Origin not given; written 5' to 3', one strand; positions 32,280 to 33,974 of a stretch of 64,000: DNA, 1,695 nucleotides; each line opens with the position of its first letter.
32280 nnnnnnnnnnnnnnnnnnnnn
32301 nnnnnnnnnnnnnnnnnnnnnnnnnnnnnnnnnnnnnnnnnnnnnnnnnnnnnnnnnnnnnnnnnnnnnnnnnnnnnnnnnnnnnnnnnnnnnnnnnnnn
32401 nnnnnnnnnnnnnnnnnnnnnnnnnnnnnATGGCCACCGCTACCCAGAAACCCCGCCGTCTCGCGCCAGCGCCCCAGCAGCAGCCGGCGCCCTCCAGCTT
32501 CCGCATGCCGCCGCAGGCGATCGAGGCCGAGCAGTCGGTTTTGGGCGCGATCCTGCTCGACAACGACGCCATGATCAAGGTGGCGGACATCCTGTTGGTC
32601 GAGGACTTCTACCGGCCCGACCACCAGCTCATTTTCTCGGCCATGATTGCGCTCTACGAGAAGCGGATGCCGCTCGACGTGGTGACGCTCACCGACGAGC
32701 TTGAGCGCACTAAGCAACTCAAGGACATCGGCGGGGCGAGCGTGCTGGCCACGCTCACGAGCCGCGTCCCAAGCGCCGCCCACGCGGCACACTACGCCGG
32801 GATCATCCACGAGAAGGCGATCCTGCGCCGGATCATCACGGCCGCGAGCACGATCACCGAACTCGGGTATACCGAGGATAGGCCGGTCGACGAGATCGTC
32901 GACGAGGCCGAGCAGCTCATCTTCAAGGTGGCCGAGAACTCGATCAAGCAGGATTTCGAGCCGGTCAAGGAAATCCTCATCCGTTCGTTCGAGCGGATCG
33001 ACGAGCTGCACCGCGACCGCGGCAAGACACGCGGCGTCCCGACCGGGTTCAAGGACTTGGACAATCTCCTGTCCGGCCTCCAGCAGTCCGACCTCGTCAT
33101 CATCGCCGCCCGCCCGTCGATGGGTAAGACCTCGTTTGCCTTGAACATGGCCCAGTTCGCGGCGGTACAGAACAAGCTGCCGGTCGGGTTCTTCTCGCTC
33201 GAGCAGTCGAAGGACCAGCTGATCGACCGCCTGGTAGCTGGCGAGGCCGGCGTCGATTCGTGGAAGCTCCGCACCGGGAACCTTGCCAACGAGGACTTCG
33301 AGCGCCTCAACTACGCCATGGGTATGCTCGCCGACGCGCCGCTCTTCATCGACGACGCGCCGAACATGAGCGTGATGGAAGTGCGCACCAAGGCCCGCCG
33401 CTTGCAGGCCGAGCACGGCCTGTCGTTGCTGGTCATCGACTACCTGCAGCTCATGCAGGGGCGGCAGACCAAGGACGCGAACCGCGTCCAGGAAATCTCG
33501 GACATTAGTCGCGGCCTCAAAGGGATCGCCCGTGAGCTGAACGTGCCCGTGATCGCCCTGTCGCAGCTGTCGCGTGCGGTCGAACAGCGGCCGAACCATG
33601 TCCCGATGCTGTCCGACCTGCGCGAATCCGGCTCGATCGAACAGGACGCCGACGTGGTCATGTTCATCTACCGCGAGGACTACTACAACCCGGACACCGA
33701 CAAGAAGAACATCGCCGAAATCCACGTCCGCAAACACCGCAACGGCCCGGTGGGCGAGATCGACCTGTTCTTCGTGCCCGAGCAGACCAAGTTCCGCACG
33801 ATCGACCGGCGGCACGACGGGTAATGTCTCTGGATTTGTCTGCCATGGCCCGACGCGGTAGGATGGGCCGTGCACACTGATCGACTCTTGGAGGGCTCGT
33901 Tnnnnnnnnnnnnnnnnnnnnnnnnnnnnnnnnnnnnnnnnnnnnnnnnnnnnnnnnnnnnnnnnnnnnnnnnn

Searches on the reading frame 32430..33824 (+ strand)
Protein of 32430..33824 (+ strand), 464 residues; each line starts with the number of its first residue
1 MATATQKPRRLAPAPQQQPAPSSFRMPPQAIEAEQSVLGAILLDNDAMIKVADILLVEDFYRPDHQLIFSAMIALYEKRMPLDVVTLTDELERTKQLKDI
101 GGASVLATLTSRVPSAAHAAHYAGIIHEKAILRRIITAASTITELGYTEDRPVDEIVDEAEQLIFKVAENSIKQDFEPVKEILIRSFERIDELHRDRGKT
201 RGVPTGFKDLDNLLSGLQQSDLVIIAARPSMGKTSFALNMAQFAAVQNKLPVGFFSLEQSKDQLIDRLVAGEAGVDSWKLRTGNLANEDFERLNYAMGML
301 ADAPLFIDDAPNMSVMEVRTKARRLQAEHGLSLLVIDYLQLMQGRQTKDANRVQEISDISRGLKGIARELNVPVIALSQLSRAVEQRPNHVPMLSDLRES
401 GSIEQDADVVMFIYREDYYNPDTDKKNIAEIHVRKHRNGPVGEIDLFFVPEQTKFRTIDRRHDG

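Call 49: search_protein_families(library=pfam, proteins=[window:32430-33824:+], max_evalue=0.00001)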
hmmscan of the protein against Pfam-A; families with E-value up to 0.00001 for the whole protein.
window:32430-33824:+ (464 aa): 3 families
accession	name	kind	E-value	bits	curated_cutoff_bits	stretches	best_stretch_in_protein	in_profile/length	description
PF03796.21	DnaB_C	-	7.7e-110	366.7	27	1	202-456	1-254/255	DnaB-like helicase C terminal domain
PF00772.26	DnaB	-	1.1e-35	122.2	23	1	27-128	2-103/103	DnaB-like helicase N terminal domain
PF13481.12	AAA_25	-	6.2e-12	46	27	1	203-380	15-190/195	AAA domain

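Call 51: find_homologous_proteins(query=window:32430-33824:+, max_evalue=1e-50)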
Query window:32430-33824:+ (464 aa): 8000 proteins with E <= 1e-50 among 8000 candidates; the best 120 are listed.
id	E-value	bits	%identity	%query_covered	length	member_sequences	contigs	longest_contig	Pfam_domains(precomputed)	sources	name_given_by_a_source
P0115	0.0e+0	1013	100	100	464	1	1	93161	PF06745.20,PF03796.22,PF00772.27,PF13481.13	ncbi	-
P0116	1.5e-287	971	96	100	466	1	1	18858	PF06745.20,PF03796.22,PF00772.27,PF13481.13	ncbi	-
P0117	5.9e-265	897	87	100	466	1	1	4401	PF03796.22,PF00772.27,PF13481.13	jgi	jgi:replicative DNA helicase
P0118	5.8e-264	894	87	100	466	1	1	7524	PF03796.22,PF00772.27,PF13481.13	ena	-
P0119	1.8e-261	885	87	100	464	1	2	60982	PF03796.22,PF00772.27,PF13481.13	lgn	-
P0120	3.8e-258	874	85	100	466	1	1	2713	PF03796.22,PF00772.27,PF13481.13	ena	-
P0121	5.8e-254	861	86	96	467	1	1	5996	PF03796.22,PF00772.27,PF13481.13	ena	-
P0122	2.4e-251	852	91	91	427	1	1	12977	PF06745.20,PF03796.22,PF00772.27,PF13481.13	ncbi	ncbi:MAG: replicative DNA helicase, partial [Patescibacteria group bacterium]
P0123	4.1e-234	795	78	95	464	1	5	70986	PF03796.22,PF00772.27,PF13481.13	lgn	-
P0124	6.3e-233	791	75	100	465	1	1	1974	PF03796.22,PF00772.27,PF13481.13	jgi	-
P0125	2.7e-231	786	75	98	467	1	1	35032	PF03796.22,PF00772.27,PF13481.13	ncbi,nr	ncbi:replicative DNA helicase [Candidatus Berkelbacteria bacterium]|nr:replicative DNA helicase [Can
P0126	2.6e-228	776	75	100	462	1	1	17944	PF03796.22,PF00772.27,PF13481.13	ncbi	-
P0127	7.1e-228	775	72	100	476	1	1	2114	PF03796.22,PF00772.27,PF13481.13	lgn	-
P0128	5.8e-227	772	76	95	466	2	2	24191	PF03796.22,PF00772.27,PF13481.13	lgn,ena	-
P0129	2.5e-226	770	76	97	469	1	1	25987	PF03796.22,PF00772.27,PF13481.13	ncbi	-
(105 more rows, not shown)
